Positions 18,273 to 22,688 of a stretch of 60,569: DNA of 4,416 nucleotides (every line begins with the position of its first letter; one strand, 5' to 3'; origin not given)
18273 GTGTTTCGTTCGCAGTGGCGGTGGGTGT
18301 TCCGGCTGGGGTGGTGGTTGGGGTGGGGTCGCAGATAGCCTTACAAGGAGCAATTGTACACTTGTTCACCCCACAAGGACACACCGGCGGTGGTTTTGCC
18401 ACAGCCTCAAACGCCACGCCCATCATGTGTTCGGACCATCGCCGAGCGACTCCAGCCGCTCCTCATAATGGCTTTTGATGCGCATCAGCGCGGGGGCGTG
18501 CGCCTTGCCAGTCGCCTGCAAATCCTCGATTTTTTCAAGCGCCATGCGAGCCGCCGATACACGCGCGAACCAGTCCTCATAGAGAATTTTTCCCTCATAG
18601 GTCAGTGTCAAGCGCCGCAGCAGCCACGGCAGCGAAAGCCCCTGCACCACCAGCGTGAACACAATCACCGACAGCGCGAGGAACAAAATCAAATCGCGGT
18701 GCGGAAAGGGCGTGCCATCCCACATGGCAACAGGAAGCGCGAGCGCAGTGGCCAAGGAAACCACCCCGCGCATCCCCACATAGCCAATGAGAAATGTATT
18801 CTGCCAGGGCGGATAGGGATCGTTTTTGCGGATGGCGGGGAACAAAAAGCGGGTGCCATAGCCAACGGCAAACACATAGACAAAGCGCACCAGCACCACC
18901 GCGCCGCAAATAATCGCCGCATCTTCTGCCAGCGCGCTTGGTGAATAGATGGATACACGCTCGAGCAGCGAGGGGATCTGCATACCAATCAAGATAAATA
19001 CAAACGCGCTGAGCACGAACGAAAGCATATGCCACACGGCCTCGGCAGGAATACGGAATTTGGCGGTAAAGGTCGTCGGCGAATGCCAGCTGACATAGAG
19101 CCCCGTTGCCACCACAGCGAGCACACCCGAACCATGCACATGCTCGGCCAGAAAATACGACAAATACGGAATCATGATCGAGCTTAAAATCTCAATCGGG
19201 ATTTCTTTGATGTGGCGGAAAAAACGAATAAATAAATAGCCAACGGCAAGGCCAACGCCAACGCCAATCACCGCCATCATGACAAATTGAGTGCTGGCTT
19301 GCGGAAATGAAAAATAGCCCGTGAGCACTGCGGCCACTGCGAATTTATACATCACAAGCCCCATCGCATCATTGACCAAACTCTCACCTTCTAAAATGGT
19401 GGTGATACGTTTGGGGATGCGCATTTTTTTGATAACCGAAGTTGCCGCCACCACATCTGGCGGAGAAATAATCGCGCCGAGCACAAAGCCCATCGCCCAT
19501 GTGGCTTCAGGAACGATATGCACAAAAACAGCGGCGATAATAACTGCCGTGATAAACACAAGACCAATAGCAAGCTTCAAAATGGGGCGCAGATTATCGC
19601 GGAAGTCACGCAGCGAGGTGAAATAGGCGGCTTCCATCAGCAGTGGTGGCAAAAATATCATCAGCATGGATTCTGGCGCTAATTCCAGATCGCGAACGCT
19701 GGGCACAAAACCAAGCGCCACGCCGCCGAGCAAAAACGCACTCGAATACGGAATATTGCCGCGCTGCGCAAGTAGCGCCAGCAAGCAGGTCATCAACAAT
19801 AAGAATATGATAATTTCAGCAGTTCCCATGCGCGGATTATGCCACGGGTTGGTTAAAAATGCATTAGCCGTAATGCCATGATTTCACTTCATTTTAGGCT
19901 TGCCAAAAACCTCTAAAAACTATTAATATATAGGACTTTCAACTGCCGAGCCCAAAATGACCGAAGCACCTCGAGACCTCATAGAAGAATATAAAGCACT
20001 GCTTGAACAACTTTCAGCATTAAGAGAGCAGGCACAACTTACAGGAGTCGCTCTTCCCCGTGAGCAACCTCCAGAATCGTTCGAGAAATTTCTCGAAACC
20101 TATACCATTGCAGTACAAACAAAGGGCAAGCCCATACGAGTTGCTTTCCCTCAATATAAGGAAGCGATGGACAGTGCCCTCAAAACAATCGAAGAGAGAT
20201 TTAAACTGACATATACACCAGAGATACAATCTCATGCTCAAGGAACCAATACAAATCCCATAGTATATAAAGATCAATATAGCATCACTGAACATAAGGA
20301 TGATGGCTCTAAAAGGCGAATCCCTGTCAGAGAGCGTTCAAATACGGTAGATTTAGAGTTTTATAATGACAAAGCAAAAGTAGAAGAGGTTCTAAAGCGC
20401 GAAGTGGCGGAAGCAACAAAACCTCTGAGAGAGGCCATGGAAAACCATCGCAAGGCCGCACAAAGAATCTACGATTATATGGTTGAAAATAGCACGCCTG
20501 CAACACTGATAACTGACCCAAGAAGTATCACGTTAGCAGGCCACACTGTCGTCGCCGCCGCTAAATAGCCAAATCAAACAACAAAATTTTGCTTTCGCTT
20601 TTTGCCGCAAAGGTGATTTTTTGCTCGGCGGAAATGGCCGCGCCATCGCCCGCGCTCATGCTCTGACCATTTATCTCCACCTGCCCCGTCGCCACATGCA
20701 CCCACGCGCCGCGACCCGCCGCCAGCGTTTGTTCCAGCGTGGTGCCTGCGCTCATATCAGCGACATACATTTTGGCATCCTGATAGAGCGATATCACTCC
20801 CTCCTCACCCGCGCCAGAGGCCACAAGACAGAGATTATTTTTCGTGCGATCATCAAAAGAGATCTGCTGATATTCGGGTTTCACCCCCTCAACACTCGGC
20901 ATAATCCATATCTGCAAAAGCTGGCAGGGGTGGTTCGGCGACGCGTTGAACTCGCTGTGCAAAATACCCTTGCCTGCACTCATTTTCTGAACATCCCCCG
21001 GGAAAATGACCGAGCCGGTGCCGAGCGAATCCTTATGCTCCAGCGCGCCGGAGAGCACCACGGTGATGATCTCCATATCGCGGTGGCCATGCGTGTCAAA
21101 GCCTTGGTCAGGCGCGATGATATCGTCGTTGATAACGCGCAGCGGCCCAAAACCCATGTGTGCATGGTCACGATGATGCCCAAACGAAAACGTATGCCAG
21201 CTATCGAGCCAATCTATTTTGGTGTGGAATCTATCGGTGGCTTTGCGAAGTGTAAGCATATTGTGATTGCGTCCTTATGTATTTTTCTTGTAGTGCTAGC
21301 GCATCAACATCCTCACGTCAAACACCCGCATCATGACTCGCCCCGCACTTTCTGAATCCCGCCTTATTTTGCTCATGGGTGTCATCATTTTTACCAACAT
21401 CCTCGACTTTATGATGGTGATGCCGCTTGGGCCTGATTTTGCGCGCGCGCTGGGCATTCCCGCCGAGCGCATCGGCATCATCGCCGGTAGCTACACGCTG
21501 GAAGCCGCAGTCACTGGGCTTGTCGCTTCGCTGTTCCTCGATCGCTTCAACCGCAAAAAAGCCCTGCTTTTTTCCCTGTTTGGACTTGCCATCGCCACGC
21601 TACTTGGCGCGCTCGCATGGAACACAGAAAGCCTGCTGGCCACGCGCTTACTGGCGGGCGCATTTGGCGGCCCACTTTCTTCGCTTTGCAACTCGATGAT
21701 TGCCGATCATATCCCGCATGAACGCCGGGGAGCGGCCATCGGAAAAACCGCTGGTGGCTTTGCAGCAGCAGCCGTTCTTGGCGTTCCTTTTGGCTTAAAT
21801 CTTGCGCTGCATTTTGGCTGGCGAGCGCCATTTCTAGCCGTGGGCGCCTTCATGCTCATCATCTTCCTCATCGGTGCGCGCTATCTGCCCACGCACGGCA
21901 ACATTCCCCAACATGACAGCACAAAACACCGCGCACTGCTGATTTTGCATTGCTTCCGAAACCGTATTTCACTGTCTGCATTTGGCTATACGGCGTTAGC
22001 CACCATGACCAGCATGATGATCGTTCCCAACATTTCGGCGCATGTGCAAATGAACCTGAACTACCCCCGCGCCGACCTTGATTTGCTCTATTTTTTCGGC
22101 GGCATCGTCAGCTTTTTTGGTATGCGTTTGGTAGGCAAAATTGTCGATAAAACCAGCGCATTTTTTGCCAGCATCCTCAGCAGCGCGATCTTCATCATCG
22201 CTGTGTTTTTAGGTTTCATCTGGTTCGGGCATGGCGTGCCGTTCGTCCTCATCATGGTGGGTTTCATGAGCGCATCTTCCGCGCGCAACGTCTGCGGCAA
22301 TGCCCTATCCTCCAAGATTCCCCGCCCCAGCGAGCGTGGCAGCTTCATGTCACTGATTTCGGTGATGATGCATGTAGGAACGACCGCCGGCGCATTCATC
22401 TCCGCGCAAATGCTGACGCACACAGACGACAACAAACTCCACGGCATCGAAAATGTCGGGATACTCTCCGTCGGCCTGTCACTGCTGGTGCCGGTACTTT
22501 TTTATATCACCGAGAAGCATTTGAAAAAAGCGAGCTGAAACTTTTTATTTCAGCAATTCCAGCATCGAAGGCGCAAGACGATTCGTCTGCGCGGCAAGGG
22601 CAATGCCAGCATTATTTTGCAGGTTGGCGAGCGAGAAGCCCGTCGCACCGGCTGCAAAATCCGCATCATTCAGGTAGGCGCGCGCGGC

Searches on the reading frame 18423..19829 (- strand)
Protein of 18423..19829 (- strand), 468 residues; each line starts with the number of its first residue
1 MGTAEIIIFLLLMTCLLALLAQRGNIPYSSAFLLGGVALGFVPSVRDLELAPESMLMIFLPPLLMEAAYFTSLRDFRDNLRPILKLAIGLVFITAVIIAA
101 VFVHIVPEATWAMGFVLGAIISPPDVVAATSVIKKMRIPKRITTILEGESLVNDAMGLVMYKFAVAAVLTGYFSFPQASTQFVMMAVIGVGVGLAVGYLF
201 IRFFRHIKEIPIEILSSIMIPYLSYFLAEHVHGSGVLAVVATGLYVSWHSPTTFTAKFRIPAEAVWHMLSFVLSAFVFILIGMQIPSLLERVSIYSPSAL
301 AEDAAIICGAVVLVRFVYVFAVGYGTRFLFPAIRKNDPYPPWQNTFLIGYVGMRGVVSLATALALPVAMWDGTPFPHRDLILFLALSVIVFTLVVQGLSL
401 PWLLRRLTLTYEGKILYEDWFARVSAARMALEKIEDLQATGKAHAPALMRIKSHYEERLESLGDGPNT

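Call 71: search_protein_families(library=pfam, proteins=[window:18423-19829:-], max_evalue=0.0001)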
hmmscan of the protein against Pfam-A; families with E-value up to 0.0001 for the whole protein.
window:18423-19829:- (468 aa): 1 family
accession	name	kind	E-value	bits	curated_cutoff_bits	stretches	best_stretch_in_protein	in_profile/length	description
PF00999.27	Na_H_Exchanger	-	8.7e-63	212.9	26.2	1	13-405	5-374/375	Sodium/hydrogen exchanger, transmembrane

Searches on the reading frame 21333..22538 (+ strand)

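Call 71: search_protein_families(library=pfam, proteins=[window:21333-22538:+], max_evalue=0.0001)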
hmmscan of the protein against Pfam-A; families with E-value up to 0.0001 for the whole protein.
window:21333-22538:+ (401 aa): 2 families
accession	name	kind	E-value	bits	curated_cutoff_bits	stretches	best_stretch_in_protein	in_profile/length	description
PF07690.21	MFS_1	-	8.3e-51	173.4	33.4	2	17-353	3-346/347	Major Facilitator Superfamily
PF00083.30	Sugar_tr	-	4.3e-09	36.2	22.3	1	45-180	46-187/452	Sugar (and other) transporter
